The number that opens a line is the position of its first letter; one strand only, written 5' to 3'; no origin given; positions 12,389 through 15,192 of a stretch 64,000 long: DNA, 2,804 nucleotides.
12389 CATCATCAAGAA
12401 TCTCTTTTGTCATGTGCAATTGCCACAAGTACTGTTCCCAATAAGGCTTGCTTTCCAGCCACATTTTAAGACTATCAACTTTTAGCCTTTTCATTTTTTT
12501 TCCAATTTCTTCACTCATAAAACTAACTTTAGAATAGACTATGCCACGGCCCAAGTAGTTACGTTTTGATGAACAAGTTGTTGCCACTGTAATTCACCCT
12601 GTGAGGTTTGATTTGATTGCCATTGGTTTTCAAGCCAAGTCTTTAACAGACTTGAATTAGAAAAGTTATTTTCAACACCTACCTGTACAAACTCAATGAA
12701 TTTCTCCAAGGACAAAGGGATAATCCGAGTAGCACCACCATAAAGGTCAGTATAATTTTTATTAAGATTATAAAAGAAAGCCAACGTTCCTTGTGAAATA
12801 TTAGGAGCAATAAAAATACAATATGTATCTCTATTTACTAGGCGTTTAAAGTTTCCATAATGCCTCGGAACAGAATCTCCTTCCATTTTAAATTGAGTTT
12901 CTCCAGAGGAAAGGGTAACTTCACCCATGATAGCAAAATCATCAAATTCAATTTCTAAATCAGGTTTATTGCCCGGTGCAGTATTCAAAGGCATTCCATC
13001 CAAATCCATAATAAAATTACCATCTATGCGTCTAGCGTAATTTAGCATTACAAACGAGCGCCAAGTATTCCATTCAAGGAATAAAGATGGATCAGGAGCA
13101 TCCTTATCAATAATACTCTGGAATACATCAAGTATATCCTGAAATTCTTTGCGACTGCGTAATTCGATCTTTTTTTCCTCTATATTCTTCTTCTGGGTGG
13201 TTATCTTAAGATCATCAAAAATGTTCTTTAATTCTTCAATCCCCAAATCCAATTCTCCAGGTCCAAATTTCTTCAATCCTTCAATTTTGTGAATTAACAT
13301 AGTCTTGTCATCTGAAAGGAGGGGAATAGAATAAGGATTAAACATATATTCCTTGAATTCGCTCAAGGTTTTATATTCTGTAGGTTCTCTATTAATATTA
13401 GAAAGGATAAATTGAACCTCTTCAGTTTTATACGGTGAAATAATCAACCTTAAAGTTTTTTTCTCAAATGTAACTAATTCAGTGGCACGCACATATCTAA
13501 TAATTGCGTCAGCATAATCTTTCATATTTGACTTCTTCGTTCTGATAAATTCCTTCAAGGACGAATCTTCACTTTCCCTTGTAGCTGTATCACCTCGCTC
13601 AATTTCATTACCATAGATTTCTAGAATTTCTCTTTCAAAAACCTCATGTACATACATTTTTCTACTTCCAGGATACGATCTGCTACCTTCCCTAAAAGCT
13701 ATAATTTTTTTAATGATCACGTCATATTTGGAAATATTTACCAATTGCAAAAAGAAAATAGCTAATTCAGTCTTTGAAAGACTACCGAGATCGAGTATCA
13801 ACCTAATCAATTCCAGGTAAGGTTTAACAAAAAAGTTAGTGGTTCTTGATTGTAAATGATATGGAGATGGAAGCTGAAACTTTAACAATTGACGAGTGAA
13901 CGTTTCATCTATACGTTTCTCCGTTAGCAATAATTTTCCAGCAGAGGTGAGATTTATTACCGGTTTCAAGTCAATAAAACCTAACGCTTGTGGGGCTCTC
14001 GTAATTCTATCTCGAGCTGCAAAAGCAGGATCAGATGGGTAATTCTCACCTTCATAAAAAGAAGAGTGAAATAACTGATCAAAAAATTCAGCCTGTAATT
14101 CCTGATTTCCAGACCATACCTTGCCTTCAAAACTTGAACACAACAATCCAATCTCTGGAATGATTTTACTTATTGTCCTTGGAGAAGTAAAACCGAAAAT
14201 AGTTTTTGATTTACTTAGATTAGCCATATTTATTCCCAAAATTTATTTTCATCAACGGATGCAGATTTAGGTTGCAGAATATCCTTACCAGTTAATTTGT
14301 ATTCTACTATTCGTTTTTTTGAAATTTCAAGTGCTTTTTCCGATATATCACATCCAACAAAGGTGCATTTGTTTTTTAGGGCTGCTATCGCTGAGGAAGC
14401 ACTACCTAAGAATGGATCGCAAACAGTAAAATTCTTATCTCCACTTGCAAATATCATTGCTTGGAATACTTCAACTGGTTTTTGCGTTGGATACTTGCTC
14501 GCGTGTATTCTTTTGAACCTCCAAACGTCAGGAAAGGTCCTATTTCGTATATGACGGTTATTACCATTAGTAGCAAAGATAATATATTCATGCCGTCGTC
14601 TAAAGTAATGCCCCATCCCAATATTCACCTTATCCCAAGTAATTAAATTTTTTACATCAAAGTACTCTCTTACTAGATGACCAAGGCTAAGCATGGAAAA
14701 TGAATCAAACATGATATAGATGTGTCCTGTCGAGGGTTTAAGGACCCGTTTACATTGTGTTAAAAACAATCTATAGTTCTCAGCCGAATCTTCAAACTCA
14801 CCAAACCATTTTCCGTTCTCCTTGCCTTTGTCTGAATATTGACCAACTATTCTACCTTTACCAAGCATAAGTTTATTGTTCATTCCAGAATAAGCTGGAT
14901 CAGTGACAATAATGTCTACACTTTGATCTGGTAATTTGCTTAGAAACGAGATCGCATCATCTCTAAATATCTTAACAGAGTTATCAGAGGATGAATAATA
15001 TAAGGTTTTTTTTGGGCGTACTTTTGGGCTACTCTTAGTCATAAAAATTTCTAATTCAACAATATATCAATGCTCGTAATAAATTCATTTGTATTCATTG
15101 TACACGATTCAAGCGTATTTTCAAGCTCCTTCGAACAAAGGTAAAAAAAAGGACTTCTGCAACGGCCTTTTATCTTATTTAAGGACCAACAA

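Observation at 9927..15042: RloC/PrrC-like zinc-hook ATPase linked to a type IIS (AlwI-family) R-M pair instead of a type I system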

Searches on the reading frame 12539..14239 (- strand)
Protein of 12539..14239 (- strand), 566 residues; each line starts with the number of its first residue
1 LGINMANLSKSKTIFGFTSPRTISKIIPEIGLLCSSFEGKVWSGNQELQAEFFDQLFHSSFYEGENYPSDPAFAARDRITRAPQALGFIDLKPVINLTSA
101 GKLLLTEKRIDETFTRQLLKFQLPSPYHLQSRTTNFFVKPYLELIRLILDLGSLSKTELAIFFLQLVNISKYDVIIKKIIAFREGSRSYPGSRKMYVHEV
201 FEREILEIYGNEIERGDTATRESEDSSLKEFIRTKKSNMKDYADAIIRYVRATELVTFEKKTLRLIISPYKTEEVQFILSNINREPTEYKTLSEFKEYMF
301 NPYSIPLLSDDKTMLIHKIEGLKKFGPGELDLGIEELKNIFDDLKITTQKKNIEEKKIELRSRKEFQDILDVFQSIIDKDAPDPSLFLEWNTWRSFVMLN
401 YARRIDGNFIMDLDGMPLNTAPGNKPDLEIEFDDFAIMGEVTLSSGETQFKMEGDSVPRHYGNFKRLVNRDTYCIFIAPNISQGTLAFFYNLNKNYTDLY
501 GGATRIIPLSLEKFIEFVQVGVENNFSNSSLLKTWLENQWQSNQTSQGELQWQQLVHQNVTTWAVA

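Call 3: search_protein_families(library=pfam, proteins=[window:12539-14239:-], max_evalue=0.01)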
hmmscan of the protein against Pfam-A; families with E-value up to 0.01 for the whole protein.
window:12539-14239:- (566 aa): 1 family
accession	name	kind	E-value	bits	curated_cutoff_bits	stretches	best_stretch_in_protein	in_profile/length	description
PF09491.16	RE_AlwI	-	3.7e-54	184.8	23.1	1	86-516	3-440/441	AlwI restriction endonuclease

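Call 4: search_protein_families(library=ncbifam, proteins=[window:12539-14239:-], max_evalue=0.01)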
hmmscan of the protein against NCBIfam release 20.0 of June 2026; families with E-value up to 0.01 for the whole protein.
window:12539-14239:- (566 aa): 0 families

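Call 5: search_protein_families(library=padloc, proteins=[window:12539-14239:-], max_evalue=0.01)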
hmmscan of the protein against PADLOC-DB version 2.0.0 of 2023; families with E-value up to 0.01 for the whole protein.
window:12539-14239:- (566 aa): 7 families
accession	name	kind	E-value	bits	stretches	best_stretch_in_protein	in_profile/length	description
PDLC03394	REase_II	-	9.1e-64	214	2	16-309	9-300/684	Type II nicking endonuclease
PDLC03393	REase_II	-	2.6e-33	113.2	2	370-519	423-569/624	Type II nicking endonuclease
PDLC03463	REase_II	-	1.2e-19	68.4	2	360-536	356-537/570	Type II restriction enzyme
PDLC03507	REase_II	-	1.4e-10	38.5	1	107-488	155-503/542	Type II restriction enzyme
PDLC03422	REase_II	-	1.1e-05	22.3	1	112-184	130-201/591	Type II restriction enzyme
PDLC03504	REase_II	-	0.0001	19.3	1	42-188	37-190/540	Type II restriction enzyme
PDLC03557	REase_II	-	0.00015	18.3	1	408-532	492-618/648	Type II restriction enzyme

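Call 88: find_related_loci(query=window:12542-14227:-, collection=metagenome_contigs, flank=6000)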
Query window:12542-14227:- (562 aa) in metagenome_contigs; peptide patterns used: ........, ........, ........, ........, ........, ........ (x = any residue, [..] = any of these).
170 stretches matched a pattern; 2 encode a relative of the query (tblastn E <= 1e-3); 2 distinct loci.
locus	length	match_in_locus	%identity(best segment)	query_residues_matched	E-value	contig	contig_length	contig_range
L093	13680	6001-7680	62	1-561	0e+0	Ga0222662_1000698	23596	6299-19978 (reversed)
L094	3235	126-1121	64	197-529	4e-140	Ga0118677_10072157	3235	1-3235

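Call 91: search_protein_families(library=pfam, proteins=[L093:1046-3328:+, L093:3445-4131:+, L093:5040-5999:+, L093:8503-9249:-, L093:9514-10689:-, L094:1342-2553:-], max_evalue=0.0001)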
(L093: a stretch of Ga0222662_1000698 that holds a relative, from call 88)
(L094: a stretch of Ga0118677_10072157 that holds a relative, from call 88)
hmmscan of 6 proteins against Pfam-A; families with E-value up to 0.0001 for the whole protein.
L093:1046-3328:+ (760 aa): 3 families
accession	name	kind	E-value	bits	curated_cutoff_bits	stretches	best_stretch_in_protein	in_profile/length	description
PF00676.26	E1_dh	-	4.5e-34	118.2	22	1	110-389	25-292/300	Dehydrogenase E1 component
PF02779.29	Transket_pyr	-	6.2e-31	107.8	27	1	433-598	12-172/174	Transketolase, pyrimidine binding domain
PF02780.25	Transketolase_C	-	9.4e-25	87.4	25.9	1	636-750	7-124/124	Transketolase, C-terminal domain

L093:3445-4131:+ (228 aa): 1 family
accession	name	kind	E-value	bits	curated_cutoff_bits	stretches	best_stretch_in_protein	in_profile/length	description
PF13568.12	OMP_b-brl_2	-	1.2e-24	87.8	27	1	23-194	7-173/175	Outer membrane protein beta-barrel domain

L093:5040-5999:+ (319 aa): 2 families
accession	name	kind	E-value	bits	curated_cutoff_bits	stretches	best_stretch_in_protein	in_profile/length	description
PF01555.25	N6_N4_Mtase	-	3.1e-26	93.1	26.7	1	91-290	1-219/221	DNA methylase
PF02086.21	MethyltransfD12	-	1.4e-06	28.6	22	1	240-309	10-73/253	D12 class N6 adenine-specific DNA methyltransferase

L093:8503-9249:- (248 aa): 1 family
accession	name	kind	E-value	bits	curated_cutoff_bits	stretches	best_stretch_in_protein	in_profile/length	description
PF04029.19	2-ph_phosp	-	1.5e-76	256.9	26.4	1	24-237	11-225/226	2-phosphosulpholactate phosphatase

L093:9514-10689:- (391 aa): 2 families
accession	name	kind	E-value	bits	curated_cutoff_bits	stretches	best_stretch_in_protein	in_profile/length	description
PF01571.26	GCV_T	-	1.1e-89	300.5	25.6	1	38-288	2-255/255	Aminomethyltransferase folate-binding domain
PF08669.17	GCV_T_C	-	6.6e-23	80.9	25.9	1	311-390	1-80/80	Glycine cleavage T-protein C-terminal barrel domain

L094:1342-2553:- (403 aa): 1 family
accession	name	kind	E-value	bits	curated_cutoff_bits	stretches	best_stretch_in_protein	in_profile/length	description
PF00872.24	Transposase_mut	-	2.1e-102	343.3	21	1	14-379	10-378/379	Transposase, Mutator family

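Call 99: search_solved_structures(query=window:12542-14227:-, max_evalue=0.001, show_alignments=1)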
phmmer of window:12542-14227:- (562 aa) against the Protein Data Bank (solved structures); distinct sequences matched with E-value up to 0.001: 6.
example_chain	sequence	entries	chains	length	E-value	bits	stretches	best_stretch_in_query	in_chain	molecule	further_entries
2ewf_A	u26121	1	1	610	4.3e-63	217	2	10-361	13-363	Nicking endonuclease N.BspD6I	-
6qnz_A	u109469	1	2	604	2.1e-62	214.8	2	12-360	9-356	Heterodimeric restriction endonuclease R.BspD6I large subunit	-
5lhc_A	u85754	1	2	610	4e-62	213.9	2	10-361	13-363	Nicking endonuclease N.BspD6I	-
5liz_A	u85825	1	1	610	2.6e-61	211.1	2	8-360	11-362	Nicking endonuclease N.BspD6I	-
5liq_A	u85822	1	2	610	2.9e-61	211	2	10-360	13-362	Nicking endonuclease N.BspD6I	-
2p14_A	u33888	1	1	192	9.5e-17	64.1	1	363-539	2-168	Heterodimeric restriction endonuclease R.BspD6I small subunit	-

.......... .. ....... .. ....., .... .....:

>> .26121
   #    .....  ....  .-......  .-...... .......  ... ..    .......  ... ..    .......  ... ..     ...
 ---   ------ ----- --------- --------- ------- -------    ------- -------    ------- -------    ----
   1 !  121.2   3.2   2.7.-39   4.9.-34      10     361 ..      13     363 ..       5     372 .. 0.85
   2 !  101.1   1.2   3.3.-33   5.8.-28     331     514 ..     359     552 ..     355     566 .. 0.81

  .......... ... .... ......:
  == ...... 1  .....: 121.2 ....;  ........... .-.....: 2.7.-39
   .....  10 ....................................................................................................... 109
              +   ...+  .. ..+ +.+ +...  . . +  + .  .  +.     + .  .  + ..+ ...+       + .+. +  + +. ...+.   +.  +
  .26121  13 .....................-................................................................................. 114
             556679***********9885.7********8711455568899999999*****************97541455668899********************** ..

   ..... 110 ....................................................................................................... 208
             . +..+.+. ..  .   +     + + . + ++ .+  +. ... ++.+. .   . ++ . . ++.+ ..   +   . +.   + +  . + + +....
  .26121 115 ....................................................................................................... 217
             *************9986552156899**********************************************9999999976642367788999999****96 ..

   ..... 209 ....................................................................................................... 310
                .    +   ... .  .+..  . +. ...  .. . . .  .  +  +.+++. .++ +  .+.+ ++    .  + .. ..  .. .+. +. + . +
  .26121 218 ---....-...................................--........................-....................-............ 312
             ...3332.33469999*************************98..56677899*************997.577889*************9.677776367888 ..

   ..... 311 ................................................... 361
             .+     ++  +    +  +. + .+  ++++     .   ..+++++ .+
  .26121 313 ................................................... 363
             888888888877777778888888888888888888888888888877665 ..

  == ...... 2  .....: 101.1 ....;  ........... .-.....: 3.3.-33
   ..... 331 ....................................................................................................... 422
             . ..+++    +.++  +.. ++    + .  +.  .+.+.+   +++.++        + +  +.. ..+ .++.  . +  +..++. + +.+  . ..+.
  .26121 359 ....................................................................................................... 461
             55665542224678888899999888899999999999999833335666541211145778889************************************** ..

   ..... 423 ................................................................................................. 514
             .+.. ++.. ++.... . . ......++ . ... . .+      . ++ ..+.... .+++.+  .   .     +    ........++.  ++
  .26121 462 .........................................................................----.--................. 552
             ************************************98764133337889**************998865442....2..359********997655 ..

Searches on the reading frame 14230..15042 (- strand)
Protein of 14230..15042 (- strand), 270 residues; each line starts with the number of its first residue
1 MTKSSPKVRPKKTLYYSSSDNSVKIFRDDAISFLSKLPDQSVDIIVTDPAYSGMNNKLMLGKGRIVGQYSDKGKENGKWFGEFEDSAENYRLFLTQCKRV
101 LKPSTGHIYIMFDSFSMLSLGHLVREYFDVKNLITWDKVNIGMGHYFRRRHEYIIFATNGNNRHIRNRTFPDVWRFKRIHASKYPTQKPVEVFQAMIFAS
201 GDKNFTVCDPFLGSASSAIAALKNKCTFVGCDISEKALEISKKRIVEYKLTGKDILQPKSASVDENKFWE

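Call 3: search_protein_families(library=pfam, proteins=[window:14230-15042:-], max_evalue=0.01)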
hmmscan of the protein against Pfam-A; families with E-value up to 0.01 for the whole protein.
window:14230-15042:- (270 aa): 7 families
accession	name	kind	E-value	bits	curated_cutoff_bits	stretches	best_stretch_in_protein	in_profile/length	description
PF01555.25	N6_N4_Mtase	-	3.3e-26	93.1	26.7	1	42-243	1-221/221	DNA methylase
PF13847.12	Methyltransf_31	-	0.0007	19.7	27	0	202-247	2-50/145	Methyltransferase domain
PF08241.18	Methyltransf_11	-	0.00081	20.4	21.2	0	217-250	10-43/95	Methyltransferase domain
PF13649.12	Methyltransf_25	-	0.0022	19.1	27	0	213-249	7-45/97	Methyltransferase domain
PF02086.21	MethyltransfD12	-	0.0027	17.9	22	0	200-247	19-64/253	D12 class N6 adenine-specific DNA methyltransferase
PF08242.18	Methyltransf_12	-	0.0035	18.5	30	0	213-257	8-52/98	Methyltransferase domain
PF07669.17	Eco57I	-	0.0043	17.6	25.3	0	37-127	69-149/171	Eco57I restriction-modification methylase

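Call 4: search_protein_families(library=ncbifam, proteins=[window:14230-15042:-], max_evalue=0.01)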
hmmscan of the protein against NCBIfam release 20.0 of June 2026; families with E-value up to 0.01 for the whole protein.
window:14230-15042:- (270 aa): 5 families
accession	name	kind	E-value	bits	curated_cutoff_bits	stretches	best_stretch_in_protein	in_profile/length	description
NF050803.1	DnaMtaseCcrMCaul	equivalog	3.4e-21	75.5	830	2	24-164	5-145/350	adenine-specific DNA-methyltransferase CcrM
NF008572.0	PRK11524.1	equivalog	4.5e-21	75.2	292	2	172-250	178-261/294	adenine-specific DNA-methyltransferase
NF010253.0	PRK13699.1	subfamily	5.1e-17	62.3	244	1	26-246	5-206/226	DNA methyltransferase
TIGR00536.1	hemK_fam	subfamily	0.00056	19.1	115.5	0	203-252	114-165/286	HemK family protein methyltransferase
NF043040.1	corrin_prot_MT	hypoth_equivalog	0.0093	15.4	180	0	213-253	51-91/216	corrinoid protein-associated methyltransferase CpaM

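Call 5: search_protein_families(library=padloc, proteins=[window:14230-15042:-], max_evalue=0.01)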
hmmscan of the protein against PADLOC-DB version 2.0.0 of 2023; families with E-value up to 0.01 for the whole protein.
window:14230-15042:- (270 aa): 55 families (the best 25 are shown)
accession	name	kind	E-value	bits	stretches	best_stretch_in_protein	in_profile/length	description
PDLC03379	MTase_II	-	4.6e-132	437.8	1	19-270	15-267/267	Type II methyltransferase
PDLC03371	MTase_II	-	2.5e-37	126.8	1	16-249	6-256/260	Type II methyltransferase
PDLC03299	MTase_II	-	5.6e-29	99.6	2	169-249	176-262/296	Type II methyltransferase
PDLC03265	MTase_II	-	5.5e-24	83.2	2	12-140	16-126/333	Type II methyltransferase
PDLC03216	MTase_II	-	1.1e-22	78.6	2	21-163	10-152/364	Type II methyltransferase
PDLC03738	oMTase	-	5.7e-22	75.9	2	23-162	21-160/376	orphan methyltransferase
PDLC03339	MTase_II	-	5e-20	69.6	2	182-252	208-278/399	Type II methyltransferase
PDLC03308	MTase_II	-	1.9e-19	67.9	1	22-247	169-397/419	Type II methyltransferase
PDLC03320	MTase_II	-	2.8e-19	67.4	2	172-247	196-276/289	Type II methyltransferase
PDLC03271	MTase_II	-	7e-19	66.3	1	29-233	18-218/228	Type II methyltransferase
PDLC03228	MTase_II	-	1.5e-16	58.9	1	25-246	4-206/227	Type II methyltransferase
PDLC03387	MTase_II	-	1.5e-16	58.4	2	167-246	196-276/289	Type II methyltransferase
PDLC03321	MTase_II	-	3e-16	57.4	1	19-245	10-242/245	Type II methyltransferase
PDLC03353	MTase_II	-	3.2e-16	57.7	2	172-246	174-251/260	Type II methyltransferase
PDLC04134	mad2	-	7.7e-16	56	2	174-251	263-339/492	mads_2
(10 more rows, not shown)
